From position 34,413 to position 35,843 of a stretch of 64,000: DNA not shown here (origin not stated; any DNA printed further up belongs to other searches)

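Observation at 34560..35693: ParA-type ATPase fused to a CBM48/AMPK-beta glycogen-binding domain: candidate glycogen-granule positioning system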

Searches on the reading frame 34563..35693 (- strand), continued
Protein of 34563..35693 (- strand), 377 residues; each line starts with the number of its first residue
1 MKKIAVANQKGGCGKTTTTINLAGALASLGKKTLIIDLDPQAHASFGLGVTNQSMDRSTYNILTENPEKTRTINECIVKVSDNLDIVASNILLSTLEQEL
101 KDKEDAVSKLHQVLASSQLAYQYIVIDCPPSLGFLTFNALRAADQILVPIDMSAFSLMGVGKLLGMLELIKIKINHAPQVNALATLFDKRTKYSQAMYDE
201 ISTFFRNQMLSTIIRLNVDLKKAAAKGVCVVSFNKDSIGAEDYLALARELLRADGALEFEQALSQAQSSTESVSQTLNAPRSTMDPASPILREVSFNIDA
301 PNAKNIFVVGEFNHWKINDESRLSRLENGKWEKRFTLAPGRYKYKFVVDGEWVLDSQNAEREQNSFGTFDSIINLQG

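Call 7: find_homologous_proteins(query=window:34563-35693:-)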
Query window:34563-35693:- (377 aa): 7966 proteins with E <= 0.001 among 8000 candidates; the best 120 are listed.
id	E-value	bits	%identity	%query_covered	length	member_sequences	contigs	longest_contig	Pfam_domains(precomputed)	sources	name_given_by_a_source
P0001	2.1e-243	825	100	100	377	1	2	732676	PF00142.25,PF02922.25,PF10609.16,PF16561.12,PF01656.30,PF13614.13,PF09140.18,PF06564.19,PF02374.22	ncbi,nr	ncbi:MAG: AAA family ATPase [Candidatus Omnitrophica bacterium]|nr:AAA family ATPase [Candidatus Omn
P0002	3.8e-205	699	83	100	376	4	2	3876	PF00142.25,PF10609.16,PF16561.12,PF01656.30,PF13614.13,PF09140.18,PF06564.19,PF02374.22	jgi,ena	jgi:chromosome partitioning protein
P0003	7.0e-199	678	81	100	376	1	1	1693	PF00142.25,PF02922.25,PF10609.16,PF16561.12,PF01656.30,PF13614.13,PF09140.18,PF06564.19,PF02374.22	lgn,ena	-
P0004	9.7e-198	675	81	100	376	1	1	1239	PF00142.25,PF02922.25,PF10609.16,PF16561.12,PF01656.30,PF13614.13,PF09140.18,PF06564.19,PF02374.22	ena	-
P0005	2.4e-186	637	74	99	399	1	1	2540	PF00142.25,PF02922.25,PF10609.16,PF16561.12,PF01656.30,PF13614.13,PF09140.18,PF06564.19,PF02374.22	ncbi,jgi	jgi:chromosome partitioning protein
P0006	4.6e-186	636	75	100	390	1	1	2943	PF00142.25,PF02922.25,PF10609.16,PF16561.12,PF01656.30,PF13614.13,PF09140.18,PF06564.19,PF02374.22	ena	-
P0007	6.0e-186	636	74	99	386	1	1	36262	PF00142.25,PF02922.25,PF10609.16,PF16561.12,PF01656.30,PF13614.13,PF09140.18,PF06564.19,PF02374.22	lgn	-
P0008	8.5e-186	635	71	100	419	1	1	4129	PF00142.25,PF02922.25,PF10609.16,PF16561.12,PF01656.30,PF13614.13,PF09140.18,PF06564.19,PF02374.22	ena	-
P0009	9.2e-185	632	75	100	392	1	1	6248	PF00142.25,PF02922.25,PF10609.16,PF16561.12,PF01656.30,PF13614.13,PF09140.18,PF06564.19,PF02374.22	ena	-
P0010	1.6e-184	631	73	100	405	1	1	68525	PF00142.25,PF02922.25,PF10609.16,PF16561.12,PF01656.30,PF13614.13,PF09140.18,PF06564.19,PF02374.22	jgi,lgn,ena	-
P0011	3.5e-184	630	72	99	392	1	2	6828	PF00142.25,PF02922.25,PF10609.16,PF16561.12,PF01656.30,PF13614.13,PF09140.18,PF06564.19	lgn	-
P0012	3.6e-184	630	74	99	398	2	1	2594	PF00142.25,PF10609.16,PF16561.12,PF01656.30,PF13614.13,PF09140.18,PF06564.19,PF02374.22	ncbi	-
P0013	9.6e-184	629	69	99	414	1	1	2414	PF00142.25,PF02922.25,PF10609.16,PF16561.12,PF01656.30,PF13614.13,PF09140.18,PF06564.19,PF02374.22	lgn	-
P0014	1.3e-183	628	71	99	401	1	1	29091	PF00142.25,PF02922.25,PF10609.16,PF16561.12,PF01656.30,PF13614.13,PF09140.18,PF06564.19,PF02374.22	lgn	-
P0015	1.8e-183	628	73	99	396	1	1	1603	PF00142.25,PF10609.16,PF16561.12,PF01656.30,PF13614.13,PF09140.18,PF06564.19,PF02374.22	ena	-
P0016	3.8e-183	627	74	99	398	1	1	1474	PF00142.25,PF10609.16,PF16561.12,PF01656.30,PF13614.13,PF09140.18,PF06564.19,PF02374.22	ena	-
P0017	5.0e-183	626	70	99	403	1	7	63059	PF00142.25,PF02922.25,PF10609.16,PF16561.12,PF01656.30,PF13614.13,PF09140.18,PF06564.19,PF02374.22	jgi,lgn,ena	jgi:chromosome partitioning protein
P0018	8.3e-180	616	73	99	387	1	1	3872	PF00142.25,PF02922.25,PF10609.16,PF16561.12,PF01656.30,PF13614.13,PF09140.18,PF06564.19,PF02374.22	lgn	-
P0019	2.2e-179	614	72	99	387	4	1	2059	PF00142.25,PF02922.25,PF10609.16,PF16561.12,PF01656.30,PF13614.13,PF09140.18,PF06564.19,PF02374.22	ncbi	-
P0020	7.0e-179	613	71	99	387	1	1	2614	PF00142.25,PF02922.25,PF10609.16,PF16561.12,PF01656.30,PF13614.13,PF09140.18,PF06564.19,PF02374.22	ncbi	-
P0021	1.5e-178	611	72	99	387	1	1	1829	PF00142.25,PF02922.25,PF10609.16,PF16561.12,PF01656.30,PF13614.13,PF09140.18,PF06564.19,PF02374.22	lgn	-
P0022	1.8e-178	611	71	99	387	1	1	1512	PF00142.25,PF02922.25,PF10609.16,PF16561.12,PF01656.30,PF13614.13,PF09140.18,PF06564.19,PF02374.22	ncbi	-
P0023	2.2e-178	611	72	99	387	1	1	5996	PF00142.25,PF02922.25,PF10609.16,PF16561.12,PF01656.30,PF13614.13,PF09140.18,PF06564.19,PF02374.22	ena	-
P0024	2.2e-178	611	72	99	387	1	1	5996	PF00142.25,PF02922.25,PF10609.16,PF16561.12,PF01656.30,PF13614.13,PF09140.18,PF06564.19,PF02374.22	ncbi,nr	ncbi:MAG: AAA family ATPase [Candidatus Omnitrophica bacterium]|nr:AAA family ATPase [Candidatus Omn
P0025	3.3e-178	610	67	99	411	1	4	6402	PF00142.25,PF10609.16,PF16561.12,PF01656.30,PF13614.13,PF09140.18,PF06564.19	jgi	jgi:chromosome partitioning protein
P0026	3.6e-178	610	71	99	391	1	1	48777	PF00142.25,PF02922.25,PF10609.16,PF16561.12,PF01656.30,PF13614.13,PF09140.18,PF06564.19,PF02374.22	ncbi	ncbi:MAG: AAA family ATPase [Candidatus Omnitrophota bacterium]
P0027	5.8e-178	610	72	99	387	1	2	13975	PF00142.25,PF02922.25,PF10609.16,PF16561.12,PF01656.30,PF13614.13,PF09140.18,PF06564.19,PF02374.22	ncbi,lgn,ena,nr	ncbi:MAG: AAA family ATPase [Candidatus Omnitrophica bacterium]|nr:AAA family ATPase [Candidatus Omn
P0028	2.0e-176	604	69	99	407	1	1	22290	PF00142.25,PF02922.25,PF10609.16,PF16561.12,PF01656.30,PF13614.13,PF09140.18,PF06564.19,PF02374.22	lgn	-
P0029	6.0e-175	600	67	99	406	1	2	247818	PF00142.25,PF02922.25,PF10609.16,PF16561.12,PF01656.30,PF13614.13,PF09140.18,PF06564.19,PF02374.22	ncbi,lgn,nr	ncbi:MAG: AAA family ATPase [Candidatus Omnitrophica bacterium]|nr:AAA family ATPase [Candidatus Omn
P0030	9.4e-175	599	70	99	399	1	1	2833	PF00142.25,PF02922.25,PF10609.16,PF16561.12,PF01656.30,PF13614.13,PF09140.18,PF06564.19,PF02374.22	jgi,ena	-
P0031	3.1e-174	597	68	99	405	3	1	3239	PF00142.25,PF10609.16,PF16561.12,PF01656.30,PF13614.13,PF09140.18,PF06564.19,PF02374.22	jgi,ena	-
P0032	3.6e-174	597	71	99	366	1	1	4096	PF00142.25,PF02922.25,PF10609.16,PF16561.12,PF01656.30,PF13614.13,PF09140.18,PF06564.19,PF02374.22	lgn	-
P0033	4.1e-174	597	65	99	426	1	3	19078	PF00142.25,PF02922.25,PF10609.16,PF16561.12,PF01656.30,PF13614.13,PF09140.18,PF06564.19,PF02374.22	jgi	jgi:chromosome partitioning protein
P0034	2.9e-173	594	68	99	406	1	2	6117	PF00142.25,PF10609.16,PF16561.12,PF01656.30,PF13614.13,PF09140.18,PF06564.19,PF02374.22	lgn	-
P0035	7.5e-173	593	71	99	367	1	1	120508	PF00142.25,PF02922.25,PF10609.16,PF16561.12,PF01656.30,PF13614.13,PF09140.18,PF06564.19,PF02374.22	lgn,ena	-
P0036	7.5e-173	593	67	99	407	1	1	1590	PF00142.25,PF02922.25,PF10609.16,PF16561.12,PF01656.30,PF13614.13,PF09140.18,PF06564.19,PF02374.22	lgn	-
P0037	1.2e-172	592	69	99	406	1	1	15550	PF00142.25,PF10609.16,PF16561.12,PF01656.30,PF13614.13,PF09140.18,PF06564.19,PF02374.22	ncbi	-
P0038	1.6e-172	592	70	99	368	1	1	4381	PF00142.25,PF02922.25,PF10609.16,PF16561.12,PF01656.30,PF13614.13,PF09140.18,PF06564.19,PF02374.22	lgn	-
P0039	3.0e-172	591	69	99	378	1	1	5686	PF00142.25,PF02922.25,PF10609.16,PF16561.12,PF01656.30,PF13614.13,PF09140.18,PF06564.19,PF02374.22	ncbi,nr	ncbi:MAG: AAA family ATPase [Candidatus Omnitrophota bacterium]|nr:AAA family ATPase [Candidatus Omn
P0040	1.3e-171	589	71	99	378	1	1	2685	PF00142.25,PF02922.25,PF10609.16,PF16561.12,PF01656.30,PF13614.13,PF09140.18,PF06564.19,PF02374.22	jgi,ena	-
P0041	1.4e-171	589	69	99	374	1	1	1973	PF00142.25,PF10609.16,PF16561.12,PF01656.30,PF13614.13,PF09140.18,PF06564.19,PF02374.22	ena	-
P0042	7.4e-171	586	69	99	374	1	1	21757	PF00142.25,PF10609.16,PF16561.12,PF01656.30,PF13614.13,PF09140.18,PF06564.19,PF02374.22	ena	-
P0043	9.1e-171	586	66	99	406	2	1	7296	PF00142.25,PF10609.16,PF16561.12,PF01656.30,PF13614.13,PF09140.18,PF06564.19,PF02374.22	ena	-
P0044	1.1e-170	586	69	100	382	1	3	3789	PF00142.25,PF02922.25,PF10609.16,PF16561.12,PF01656.30,PF13614.13,PF09140.18,PF06564.19,PF02374.22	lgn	-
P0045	1.3e-170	585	65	99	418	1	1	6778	PF00142.25,PF02922.25,PF10609.16,PF16561.12,PF01656.30,PF13614.13,PF09140.18,PF06564.19,PF02374.22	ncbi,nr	ncbi:MAG: AAA family ATPase [Candidatus Omnitrophica bacterium]|nr:AAA family ATPase [Candidatus Omn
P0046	7.7e-170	583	69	99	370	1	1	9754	PF00142.25,PF10609.16,PF16561.12,PF01656.30,PF13614.13,PF09140.18,PF06564.19,PF02374.22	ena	-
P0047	1.2e-169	582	69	100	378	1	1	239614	PF00142.25,PF02922.25,PF10609.16,PF16561.12,PF01656.30,PF13614.13,PF09140.18,PF06564.19,PF02374.22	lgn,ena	-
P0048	2.2e-169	581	69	99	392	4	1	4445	PF00142.25,PF02922.25,PF10609.16,PF16561.12,PF01656.30,PF13614.13,PF09140.18,PF06564.19,PF02374.22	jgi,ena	-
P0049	1.8e-168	578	68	99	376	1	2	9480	PF00142.25,PF02922.25,PF10609.16,PF16561.12,PF01656.30,PF13614.13,PF09140.18,PF06564.19,PF02374.22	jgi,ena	-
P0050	1.8e-168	578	67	99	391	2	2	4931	PF00142.25,PF02922.25,PF10609.16,PF16561.12,PF01656.30,PF13614.13,PF09140.18,PF06564.19,PF02374.22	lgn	-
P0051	8.9e-168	576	69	99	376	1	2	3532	PF00142.25,PF02922.25,PF10609.16,PF16561.12,PF01656.30,PF13614.13,PF09140.18,PF06564.19,PF02374.22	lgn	-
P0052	2.2e-167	575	68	99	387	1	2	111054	PF00142.25,PF02922.25,PF10609.16,PF16561.12,PF01656.30,PF13614.13,PF09140.18,PF06564.19,PF02374.22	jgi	jgi:chromosome partitioning protein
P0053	2.8e-167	574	68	99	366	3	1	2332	PF00142.25,PF02922.25,PF10609.16,PF16561.12,PF01656.30,PF13614.13,PF09140.18,PF06564.19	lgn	-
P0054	2.9e-167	574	58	99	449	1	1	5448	PF00142.25,PF10609.16,PF16561.12,PF01656.30,PF13614.13,PF09140.18,PF06564.19,PF02374.22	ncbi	-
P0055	5.9e-167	573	67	99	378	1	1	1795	PF00142.25,PF02922.25,PF10609.16,PF16561.12,PF01656.30,PF13614.13,PF09140.18,PF06564.19,PF02374.22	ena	-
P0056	5.9e-167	573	66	99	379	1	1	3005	PF00142.25,PF02922.25,PF10609.16,PF16561.12,PF01656.30,PF13614.13,PF09140.18,PF06564.19,PF02374.22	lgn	-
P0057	1.3e-166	572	70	99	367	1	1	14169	PF00142.25,PF02922.25,PF10609.16,PF16561.12,PF01656.30,PF13614.13,PF09140.18,PF06564.19,PF02374.22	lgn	-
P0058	9.7e-166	569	67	99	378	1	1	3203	PF00142.25,PF02922.25,PF10609.16,PF16561.12,PF01656.30,PF13614.13,PF09140.18,PF06564.19,PF02374.22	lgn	-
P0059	1.2e-165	569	67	99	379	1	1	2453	PF00142.25,PF10609.16,PF16561.12,PF01656.30,PF13614.13,PF09140.18,PF06564.19,PF02374.22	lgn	-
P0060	1.1e-164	566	65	99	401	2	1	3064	PF00142.25,PF02922.25,PF10609.16,PF16561.12,PF01656.30,PF13614.13,PF09140.18,PF06564.19,PF02374.22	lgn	-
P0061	1.3e-164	566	66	99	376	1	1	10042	PF00142.25,PF02922.25,PF10609.16,PF16561.12,PF01656.30,PF13614.13,PF09140.18,PF06564.19,PF02374.22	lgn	-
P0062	1.3e-164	566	66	99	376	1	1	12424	PF00142.25,PF02922.25,PF10609.16,PF16561.12,PF01656.30,PF13614.13,PF09140.18,PF06564.19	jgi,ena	-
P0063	5.7e-164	564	67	99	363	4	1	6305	PF00142.25,PF02922.25,PF10609.16,PF16561.12,PF01656.30,PF13614.13,PF09140.18,PF06564.19,PF02374.22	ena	-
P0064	8.4e-164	563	69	99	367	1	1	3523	PF00142.25,PF02922.25,PF10609.16,PF16561.12,PF01656.30,PF13614.13,PF09140.18,PF06564.19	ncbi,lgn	-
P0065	1.0e-163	563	66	99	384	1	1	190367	PF00142.25,PF02922.25,PF10609.16,PF16561.12,PF01656.30,PF13614.13,PF09140.18,PF06564.19,PF02374.22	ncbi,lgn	-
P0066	1.1e-163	563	68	99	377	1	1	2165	PF00142.25,PF02922.25,PF10609.16,PF16561.12,PF01656.30,PF13614.13,PF09140.18,PF06564.19,PF02374.22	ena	-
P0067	4.4e-163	561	67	100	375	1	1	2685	PF00142.25,PF02922.25,PF10609.16,PF16561.12,PF01656.30,PF13614.13,PF09140.18,PF06564.19,PF02374.22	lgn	-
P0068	3.5e-162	558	66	99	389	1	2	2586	PF00142.25,PF02922.25,PF10609.16,PF16561.12,PF01656.30,PF13614.13,PF09140.18,PF06564.19,PF02374.22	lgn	-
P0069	4.4e-162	557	66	99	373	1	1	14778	PF00142.25,PF02922.25,PF10609.16,PF16561.12,PF01656.30,PF13614.13,PF09140.18,PF06564.19,PF02374.22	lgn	-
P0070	6.5e-162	557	65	99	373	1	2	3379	PF00142.25,PF02922.25,PF10609.16,PF16561.12,PF01656.30,PF13614.13,PF09140.18,PF06564.19,PF02374.22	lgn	-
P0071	6.7e-162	557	65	99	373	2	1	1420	PF00142.25,PF02922.25,PF10609.16,PF16561.12,PF01656.30,PF13614.13,PF09140.18,PF06564.19,PF02374.22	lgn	-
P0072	1.1e-161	556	65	99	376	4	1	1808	PF00142.25,PF02922.25,PF10609.16,PF16561.12,PF01656.30,PF13614.13,PF07015.18,PF09140.18,PF06564.19,PF02374.22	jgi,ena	-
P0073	1.7e-161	555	65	99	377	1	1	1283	PF00142.25,PF02922.25,PF10609.16,PF16561.12,PF01656.30,PF13614.13,PF09140.18,PF06564.19,PF02374.22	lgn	-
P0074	2.6e-161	555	64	99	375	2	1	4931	PF00142.25,PF02922.25,PF10609.16,PF16561.12,PF01656.30,PF13614.13,PF09140.18,PF06564.19,PF02374.22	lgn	-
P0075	2.6e-161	555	65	99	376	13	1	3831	PF00142.25,PF02922.25,PF10609.16,PF16561.12,PF01656.30,PF13614.13,PF09140.18,PF06564.19,PF02374.22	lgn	-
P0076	2.8e-161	555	67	99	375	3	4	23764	PF00142.25,PF02922.25,PF10609.16,PF16561.12,PF01656.30,PF13614.13,PF09140.18,PF06564.19,PF02374.22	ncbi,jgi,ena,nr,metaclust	ncbi:MAG: hypothetical protein A2987_02735 [Omnitrophica bacterium RIFCSPLOWO2_01_FULL_45_10]|nr:MAG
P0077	4.5e-161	554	65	99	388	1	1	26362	PF00142.25,PF02922.25,PF10609.16,PF16561.12,PF01656.30,PF13614.13,PF09140.18,PF06564.19,PF02374.22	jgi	-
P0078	5.4e-161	554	65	99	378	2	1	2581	PF00142.25,PF02922.25,PF10609.16,PF16561.12,PF01656.30,PF13614.13,PF09140.18,PF06564.19,PF02374.22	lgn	-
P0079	5.7e-161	554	63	99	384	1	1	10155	PF00142.25,PF02922.25,PF10609.16,PF16561.12,PF01656.30,PF13614.13,PF09140.18,PF06564.19,PF02374.22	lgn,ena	-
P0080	7.7e-161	553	65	99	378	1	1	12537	PF00142.25,PF02922.25,PF10609.16,PF16561.12,PF01656.30,PF13614.13,PF09140.18,PF06564.19,PF02374.22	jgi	jgi:chromosome partitioning protein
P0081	8.6e-161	553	69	99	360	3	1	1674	PF00142.25,PF02922.25,PF10609.16,PF16561.12,PF01656.30,PF13614.13,PF09140.18,PF06564.19,PF02374.22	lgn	-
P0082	1.0e-160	553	67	99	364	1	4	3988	PF00142.25,PF02922.25,PF10609.16,PF16561.12,PF01656.30,PF13614.13,PF09140.18,PF06564.19,PF02374.22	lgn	-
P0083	1.6e-160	552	66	99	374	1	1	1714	PF00142.25,PF02922.25,PF10609.16,PF16561.12,PF01656.30,PF13614.13,PF09140.18,PF06564.19,PF02374.22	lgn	-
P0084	2.5e-160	552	65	99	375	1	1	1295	PF00142.25,PF02922.25,PF10609.16,PF16561.12,PF01656.30,PF13614.13,PF09140.18,PF06564.19,PF02374.22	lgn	-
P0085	4.9e-160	551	65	99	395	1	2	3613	PF00142.25,PF10609.16,PF16561.12,PF01656.30,PF13614.13,PF09140.18,PF06564.19,PF02374.22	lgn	-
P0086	7.7e-160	550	61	99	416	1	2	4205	PF00142.25,PF02922.25,PF10609.16,PF16561.12,PF01656.30,PF13614.13,PF09140.18,PF06564.19,PF02374.22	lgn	-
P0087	9.6e-160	550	65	99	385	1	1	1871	PF00142.25,PF02922.25,PF10609.16,PF16561.12,PF01656.30,PF13614.13,PF09140.18,PF06564.19,PF02374.22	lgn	-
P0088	1.1e-159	549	59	99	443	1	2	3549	PF00142.25,PF02922.25,PF10609.16,PF16561.12,PF01656.30,PF13614.13,PF09140.18,PF06564.19,PF02374.22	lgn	-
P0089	1.2e-159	549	60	99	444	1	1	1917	PF00142.25,PF10609.16,PF16561.12,PF01656.30,PF13614.13,PF09140.18,PF06564.19,PF02374.22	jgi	jgi:chromosome partitioning protein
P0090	1.7e-159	549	63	99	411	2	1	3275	PF00142.25,PF02922.25,PF10609.16,PF16561.12,PF01656.30,PF13614.13,PF09140.18,PF06564.19,PF02374.22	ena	-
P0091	2.1e-159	549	67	99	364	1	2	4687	PF00142.25,PF10609.16,PF16561.12,PF01656.30,PF13614.13,PF07015.18,PF09140.18,PF06564.19,PF02374.22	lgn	-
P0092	2.2e-159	548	66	100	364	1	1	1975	PF00142.25,PF02922.25,PF10609.16,PF16561.12,PF01656.30,PF13614.13,PF09140.18,PF06564.19,PF02374.22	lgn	-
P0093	3.3e-159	548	67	99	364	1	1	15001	PF00142.25,PF10609.16,PF16561.12,PF01656.30,PF13614.13,PF07015.18,PF09140.18,PF06564.19,PF02374.22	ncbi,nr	ncbi:MAG: AAA family ATPase [Candidatus Omnitrophica bacterium]|nr:AAA family ATPase [Candidatus Omn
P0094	4.7e-159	547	66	99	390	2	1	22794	PF00142.25,PF02922.25,PF10609.16,PF16561.12,PF01656.30,PF13614.13,PF09140.18,PF06564.19,PF02374.22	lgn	-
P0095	4.9e-159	547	66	99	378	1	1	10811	PF00142.25,PF02922.25,PF10609.16,PF16561.12,PF01656.30,PF13614.13,PF09140.18,PF06564.19,PF02374.22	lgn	-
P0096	4.9e-159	547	66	99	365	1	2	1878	PF00142.25,PF02922.25,PF10609.16,PF16561.12,PF01656.30,PF13614.13,PF07015.18,PF09140.18,PF06564.19,PF02374.22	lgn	-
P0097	5.4e-159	547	65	99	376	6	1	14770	PF00142.25,PF02922.25,PF10609.16,PF16561.12,PF01656.30,PF13614.13,PF09140.18,PF06564.19,PF02374.22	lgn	-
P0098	5.7e-159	547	60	99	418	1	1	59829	PF00142.25,PF02922.25,PF10609.16,PF16561.12,PF01656.30,PF13614.13,PF09140.18,PF06564.19,PF02374.22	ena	-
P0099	6.7e-159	547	65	99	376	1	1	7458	PF00142.25,PF02922.25,PF10609.16,PF16561.12,PF01656.30,PF13614.13,PF09140.18,PF06564.19,PF02374.22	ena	-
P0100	7.3e-159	547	64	99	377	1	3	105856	PF00142.25,PF02922.25,PF10609.16,PF16561.12,PF01656.30,PF13614.13,PF09140.18,PF06564.19,PF02374.22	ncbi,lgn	-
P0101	7.6e-159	547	66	99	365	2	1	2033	PF00142.25,PF02922.25,PF10609.16,PF16561.12,PF01656.30,PF13614.13,PF07015.18,PF09140.18,PF06564.19,PF02374.22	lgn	-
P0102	8.0e-159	547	64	99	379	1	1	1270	PF00142.25,PF02922.25,PF10609.16,PF16561.12,PF01656.30,PF13614.13,PF09140.18,PF06564.19,PF02374.22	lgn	-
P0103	8.5e-159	547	66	99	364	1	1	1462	PF00142.25,PF02922.25,PF10609.16,PF16561.12,PF01656.30,PF13614.13,PF07015.18,PF09140.18,PF06564.19,PF02374.22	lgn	-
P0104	8.8e-159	546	63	99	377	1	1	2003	PF00142.25,PF02922.25,PF10609.16,PF16561.12,PF01656.30,PF13614.13,PF09140.18,PF06564.19,PF02374.22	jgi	jgi:chromosome partitioning protein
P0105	9.4e-159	546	65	99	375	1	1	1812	PF00142.25,PF02922.25,PF10609.16,PF16561.12,PF01656.30,PF13614.13,PF09140.18,PF06564.19,PF02374.22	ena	-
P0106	9.6e-159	546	62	99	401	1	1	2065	PF00142.25,PF02922.25,PF10609.16,PF16561.12,PF01656.30,PF13614.13,PF09140.18,PF06564.19,PF02374.22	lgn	-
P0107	1.1e-158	546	60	99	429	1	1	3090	PF00142.25,PF02922.25,PF10609.16,PF16561.12,PF01656.30,PF13614.13,PF09140.18,PF06564.19,PF02374.22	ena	-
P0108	1.1e-158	546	64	99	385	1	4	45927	PF00142.25,PF02922.25,PF10609.16,PF16561.12,PF01656.30,PF13614.13,PF09140.18,PF06564.19,PF02374.22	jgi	jgi:chromosome partitioning protein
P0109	1.1e-158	546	67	99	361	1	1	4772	PF00142.25,PF02922.25,PF10609.16,PF16561.12,PF01656.30,PF13614.13,PF09140.18,PF06564.19,PF02374.22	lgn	-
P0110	1.2e-158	546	63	99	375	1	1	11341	PF00142.25,PF02922.25,PF10609.16,PF16561.12,PF01656.30,PF13614.13,PF09140.18,PF06564.19,PF02374.22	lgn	-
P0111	1.3e-158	546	65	99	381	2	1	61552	PF00142.25,PF02922.25,PF10609.16,PF16561.12,PF01656.30,PF13614.13,PF09140.18,PF06564.19,PF02374.22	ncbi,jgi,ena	ncbi:MAG: AAA family ATPase [Candidatus Omnitrophota bacterium]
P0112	1.5e-158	546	66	99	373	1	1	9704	PF00142.25,PF02922.25,PF10609.16,PF16561.12,PF01656.30,PF13614.13,PF09140.18,PF06564.19,PF02374.22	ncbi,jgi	-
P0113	1.6e-158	546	62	99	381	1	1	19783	PF00142.25,PF02922.25,PF10609.16,PF16561.12,PF01656.30,PF13614.13,PF09140.18,PF06564.19,PF02374.22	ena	-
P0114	3.0e-158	545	66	99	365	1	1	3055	PF00142.25,PF02922.25,PF10609.16,PF16561.12,PF01656.30,PF13614.13,PF09140.18,PF06564.19,PF02374.22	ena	-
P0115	3.3e-158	545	62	99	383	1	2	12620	PF00142.25,PF02922.25,PF10609.16,PF16561.12,PF01656.30,PF13614.13,PF09140.18,PF06564.19,PF02374.22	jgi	jgi:chromosome partitioning protein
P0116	3.3e-158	545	64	99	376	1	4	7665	PF00142.25,PF02922.25,PF10609.16,PF16561.12,PF01656.30,PF13614.13,PF07015.18,PF09140.18,PF06564.19,PF02374.22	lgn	-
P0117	6.1e-158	544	66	99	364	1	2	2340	PF00142.25,PF02922.25,PF10609.16,PF16561.12,PF01656.30,PF13614.13,PF09140.18,PF06564.19,PF02374.22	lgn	-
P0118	6.5e-158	544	65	99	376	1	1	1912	PF00142.25,PF02922.25,PF10609.16,PF16561.12,PF01656.30,PF13614.13,PF09140.18,PF06564.19,PF02374.22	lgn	-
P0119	7.3e-158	543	66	99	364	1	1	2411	PF00142.25,PF10609.16,PF16561.12,PF01656.30,PF13614.13,PF09140.18,PF06564.19,PF02374.22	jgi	-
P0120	1.0e-157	543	65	99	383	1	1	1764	PF00142.25,PF02922.25,PF10609.16,PF16561.12,PF01656.30,PF13614.13,PF09140.18,PF06564.19,PF02374.22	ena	-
